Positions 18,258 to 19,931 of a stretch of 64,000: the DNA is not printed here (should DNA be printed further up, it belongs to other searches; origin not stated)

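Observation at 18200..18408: Perfect sigma-54 promoter plus upstream palindromes in front of the EPS priming glycosyltransferase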

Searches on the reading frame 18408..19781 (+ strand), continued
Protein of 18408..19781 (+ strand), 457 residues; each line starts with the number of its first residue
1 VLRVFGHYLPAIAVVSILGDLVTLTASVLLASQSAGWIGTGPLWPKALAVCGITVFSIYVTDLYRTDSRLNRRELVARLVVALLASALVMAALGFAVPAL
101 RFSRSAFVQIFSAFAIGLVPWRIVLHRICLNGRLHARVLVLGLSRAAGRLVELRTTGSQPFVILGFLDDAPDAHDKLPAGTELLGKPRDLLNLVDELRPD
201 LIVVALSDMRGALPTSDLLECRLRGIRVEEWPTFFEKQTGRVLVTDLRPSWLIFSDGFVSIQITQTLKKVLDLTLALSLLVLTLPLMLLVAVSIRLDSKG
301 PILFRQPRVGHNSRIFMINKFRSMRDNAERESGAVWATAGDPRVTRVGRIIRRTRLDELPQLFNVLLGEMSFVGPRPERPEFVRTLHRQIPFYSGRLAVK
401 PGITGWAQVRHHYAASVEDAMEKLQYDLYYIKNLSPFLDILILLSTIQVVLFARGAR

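Call 30: find_encoding_contigs(protein=P0090, flank=3000, max_places=1)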
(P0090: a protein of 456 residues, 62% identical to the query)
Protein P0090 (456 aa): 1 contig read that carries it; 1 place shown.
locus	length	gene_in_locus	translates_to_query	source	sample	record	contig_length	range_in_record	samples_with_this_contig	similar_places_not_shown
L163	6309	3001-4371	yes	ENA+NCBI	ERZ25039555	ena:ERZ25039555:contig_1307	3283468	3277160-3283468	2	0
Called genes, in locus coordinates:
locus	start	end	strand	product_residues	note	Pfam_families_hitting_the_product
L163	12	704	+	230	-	PF02563:Poly_export, PF10531:SLBB (weak), PF22461:SLBB_2, PF10531:SLBB, PF22461:SLBB_2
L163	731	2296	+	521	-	-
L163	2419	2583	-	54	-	-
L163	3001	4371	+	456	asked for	PF13727:CoA_binding_3 (weak), PF02397:Bac_transf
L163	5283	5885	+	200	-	-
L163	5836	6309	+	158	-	?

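Call 49: find_encoding_contigs(protein=P0039, flank=3000, max_places=1)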
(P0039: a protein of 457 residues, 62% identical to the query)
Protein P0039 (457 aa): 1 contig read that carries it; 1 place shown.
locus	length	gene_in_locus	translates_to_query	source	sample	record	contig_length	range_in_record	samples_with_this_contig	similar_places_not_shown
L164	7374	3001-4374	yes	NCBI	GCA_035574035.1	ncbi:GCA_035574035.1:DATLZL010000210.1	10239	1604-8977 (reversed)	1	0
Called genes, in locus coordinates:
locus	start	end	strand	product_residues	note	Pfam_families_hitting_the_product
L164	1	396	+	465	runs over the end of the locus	PF01078:Mg_chelatase (faint), PF00158:Sigma54_activat, PF14532:Sigma54_activ_2, PF07728:AAA_5 (faint), PF25601:AAA_lid_14, PF02954:HTH_8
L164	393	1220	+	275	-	PF02563:Poly_export, PF10531:SLBB (weak), PF22461:SLBB_2, PF10531:SLBB, PF22461:SLBB_2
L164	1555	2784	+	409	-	-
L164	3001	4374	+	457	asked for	PF13727:CoA_binding_3, PF02397:Bac_transf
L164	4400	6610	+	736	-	PF13614:AAA_31 (faint), PF13807:GNVR (weak), PF01656:CbiA, PF10609:ParA (weak)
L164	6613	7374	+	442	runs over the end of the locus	PF03446:NAD_binding_2 (weak), PF03721:UDPG_MGDP_dh_N, PF00984:UDPG_MGDP_dh, PF03720:UDPG_MGDP_dh_C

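Call 50: find_encoding_contigs(protein=P0099, flank=3000, max_places=2)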
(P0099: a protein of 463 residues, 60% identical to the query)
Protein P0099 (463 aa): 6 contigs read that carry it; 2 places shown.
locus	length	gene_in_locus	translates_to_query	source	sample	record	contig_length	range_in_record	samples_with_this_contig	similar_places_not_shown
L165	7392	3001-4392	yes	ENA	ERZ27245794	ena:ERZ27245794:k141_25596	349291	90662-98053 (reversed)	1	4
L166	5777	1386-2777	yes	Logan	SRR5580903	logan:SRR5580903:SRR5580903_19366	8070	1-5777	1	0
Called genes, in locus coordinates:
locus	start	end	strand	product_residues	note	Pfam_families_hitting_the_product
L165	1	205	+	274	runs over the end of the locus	PF02563:Poly_export, PF10531:SLBB, PF22461:SLBB_2, PF10531:SLBB, PF22461:SLBB_2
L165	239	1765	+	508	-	-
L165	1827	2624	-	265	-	-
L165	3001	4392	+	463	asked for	PF13727:CoA_binding_3, PF02397:Bac_transf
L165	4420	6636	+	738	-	PF13807:GNVR (weak), PF01656:CbiA, PF10609:ParA (weak)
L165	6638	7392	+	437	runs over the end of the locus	PF03446:NAD_binding_2 (weak), PF03721:UDPG_MGDP_dh_N, PF00984:UDPG_MGDP_dh, PF03720:UDPG_MGDP_dh_C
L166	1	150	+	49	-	?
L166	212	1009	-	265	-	-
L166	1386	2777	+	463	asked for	PF13727:CoA_binding_3, PF02397:Bac_transf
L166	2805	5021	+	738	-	PF13807:GNVR (weak), PF01656:CbiA, PF10609:ParA (weak)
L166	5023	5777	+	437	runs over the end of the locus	PF03446:NAD_binding_2 (weak), PF03721:UDPG_MGDP_dh_N, PF00984:UDPG_MGDP_dh, PF03720:UDPG_MGDP_dh_C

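Call 67: list_cluster_members(proteins=[P0001, P0121, P0002, P0014, P0050, P0090])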
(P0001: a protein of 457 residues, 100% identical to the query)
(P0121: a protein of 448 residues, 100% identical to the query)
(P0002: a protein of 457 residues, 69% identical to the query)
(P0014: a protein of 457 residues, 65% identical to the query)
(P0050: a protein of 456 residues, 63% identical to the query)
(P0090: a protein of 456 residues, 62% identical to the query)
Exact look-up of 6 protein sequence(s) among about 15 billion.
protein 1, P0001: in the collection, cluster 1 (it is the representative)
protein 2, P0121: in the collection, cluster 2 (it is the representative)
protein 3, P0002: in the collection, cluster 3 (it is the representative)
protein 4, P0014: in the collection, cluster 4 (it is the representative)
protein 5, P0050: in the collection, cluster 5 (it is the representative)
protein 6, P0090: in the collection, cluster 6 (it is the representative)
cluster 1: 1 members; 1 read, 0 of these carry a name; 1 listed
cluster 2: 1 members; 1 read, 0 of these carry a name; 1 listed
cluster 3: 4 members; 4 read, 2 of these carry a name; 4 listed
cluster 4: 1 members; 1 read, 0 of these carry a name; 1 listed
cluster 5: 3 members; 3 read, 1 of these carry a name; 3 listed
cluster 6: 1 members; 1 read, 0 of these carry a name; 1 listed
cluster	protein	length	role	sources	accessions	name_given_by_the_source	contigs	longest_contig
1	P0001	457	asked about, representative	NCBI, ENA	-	-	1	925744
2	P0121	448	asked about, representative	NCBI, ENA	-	-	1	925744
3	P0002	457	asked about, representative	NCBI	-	-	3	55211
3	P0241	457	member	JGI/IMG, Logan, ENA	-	sugar transferase (PEP-CTERM system associated)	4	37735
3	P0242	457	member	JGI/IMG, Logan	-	sugar transferase (PEP-CTERM system associated)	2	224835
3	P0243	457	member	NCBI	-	-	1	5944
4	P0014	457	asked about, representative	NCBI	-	-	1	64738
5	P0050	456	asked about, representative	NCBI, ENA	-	-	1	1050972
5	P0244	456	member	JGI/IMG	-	sugar transferase (PEP-CTERM system associated)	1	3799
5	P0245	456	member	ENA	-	-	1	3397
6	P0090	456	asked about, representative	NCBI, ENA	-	-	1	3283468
